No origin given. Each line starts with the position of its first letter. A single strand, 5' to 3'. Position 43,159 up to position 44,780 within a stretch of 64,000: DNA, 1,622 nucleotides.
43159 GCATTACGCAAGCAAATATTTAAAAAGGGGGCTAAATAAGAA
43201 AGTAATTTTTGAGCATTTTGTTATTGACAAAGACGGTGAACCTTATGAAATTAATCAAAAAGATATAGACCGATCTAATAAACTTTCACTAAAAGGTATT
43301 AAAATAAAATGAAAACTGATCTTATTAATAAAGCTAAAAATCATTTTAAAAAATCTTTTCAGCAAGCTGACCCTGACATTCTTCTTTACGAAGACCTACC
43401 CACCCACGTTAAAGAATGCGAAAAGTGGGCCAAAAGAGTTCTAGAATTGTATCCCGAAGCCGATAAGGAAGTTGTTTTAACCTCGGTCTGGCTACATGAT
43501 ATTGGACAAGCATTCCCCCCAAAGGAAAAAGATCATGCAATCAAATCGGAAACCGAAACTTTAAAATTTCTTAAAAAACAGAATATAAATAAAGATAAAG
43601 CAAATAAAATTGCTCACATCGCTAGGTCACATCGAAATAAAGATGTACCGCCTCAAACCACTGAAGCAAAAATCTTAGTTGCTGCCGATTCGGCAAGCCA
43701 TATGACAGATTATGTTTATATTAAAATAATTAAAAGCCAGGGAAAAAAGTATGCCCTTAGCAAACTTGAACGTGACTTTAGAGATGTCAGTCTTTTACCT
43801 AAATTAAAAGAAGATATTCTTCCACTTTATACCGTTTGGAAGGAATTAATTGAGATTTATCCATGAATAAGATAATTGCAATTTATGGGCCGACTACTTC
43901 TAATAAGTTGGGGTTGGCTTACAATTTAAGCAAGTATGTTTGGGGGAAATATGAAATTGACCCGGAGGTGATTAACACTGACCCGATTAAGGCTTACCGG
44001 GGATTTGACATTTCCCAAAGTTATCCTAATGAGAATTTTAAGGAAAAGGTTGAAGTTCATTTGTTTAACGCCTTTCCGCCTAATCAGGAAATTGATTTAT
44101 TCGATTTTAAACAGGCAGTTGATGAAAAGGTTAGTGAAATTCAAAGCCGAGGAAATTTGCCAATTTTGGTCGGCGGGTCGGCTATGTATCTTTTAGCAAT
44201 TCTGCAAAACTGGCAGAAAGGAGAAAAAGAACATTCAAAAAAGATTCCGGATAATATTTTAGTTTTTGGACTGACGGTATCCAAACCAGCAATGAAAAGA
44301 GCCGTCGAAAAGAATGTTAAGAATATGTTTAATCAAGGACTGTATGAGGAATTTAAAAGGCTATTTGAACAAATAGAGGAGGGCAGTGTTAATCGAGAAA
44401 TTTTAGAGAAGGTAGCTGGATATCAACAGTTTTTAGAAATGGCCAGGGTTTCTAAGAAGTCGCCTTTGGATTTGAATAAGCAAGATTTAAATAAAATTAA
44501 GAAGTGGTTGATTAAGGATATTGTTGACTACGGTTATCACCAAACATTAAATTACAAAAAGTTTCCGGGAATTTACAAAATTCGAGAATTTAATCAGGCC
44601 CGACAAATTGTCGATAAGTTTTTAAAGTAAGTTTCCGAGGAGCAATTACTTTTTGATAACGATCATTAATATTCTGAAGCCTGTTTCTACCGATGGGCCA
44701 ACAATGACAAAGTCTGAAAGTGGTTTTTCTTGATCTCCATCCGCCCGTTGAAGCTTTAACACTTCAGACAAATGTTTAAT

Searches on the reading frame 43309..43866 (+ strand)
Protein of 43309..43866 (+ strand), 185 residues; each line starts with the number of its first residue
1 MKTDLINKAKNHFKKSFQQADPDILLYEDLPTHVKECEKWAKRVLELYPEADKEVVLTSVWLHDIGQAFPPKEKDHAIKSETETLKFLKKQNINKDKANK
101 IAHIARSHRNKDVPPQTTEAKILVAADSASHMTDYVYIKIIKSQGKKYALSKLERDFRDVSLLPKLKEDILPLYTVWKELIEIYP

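Call 60: search_protein_families(library=pfam, proteins=[window:43309-43866:+], max_evalue=0.0001)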
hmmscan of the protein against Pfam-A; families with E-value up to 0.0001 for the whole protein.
window:43309-43866:+ (185 aa): 1 family
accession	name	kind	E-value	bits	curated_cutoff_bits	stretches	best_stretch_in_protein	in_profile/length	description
PF01966.28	HD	-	1.3e-10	42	22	1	32-129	3-113/116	HD domain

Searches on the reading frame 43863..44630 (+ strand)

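Call 60: search_protein_families(library=pfam, proteins=[window:43863-44630:+], max_evalue=0.0001)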
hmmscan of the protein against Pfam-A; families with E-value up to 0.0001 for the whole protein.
window:43863-44630:+ (255 aa): 2 families
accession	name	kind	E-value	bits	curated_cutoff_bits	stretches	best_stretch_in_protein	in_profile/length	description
PF01715.23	IPPT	-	3.6e-24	86.2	23.6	2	45-119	3-77/243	IPP transferase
PF01745.22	IPT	-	1.1e-06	28.7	20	1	3-237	2-225/233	Isopentenyl transferase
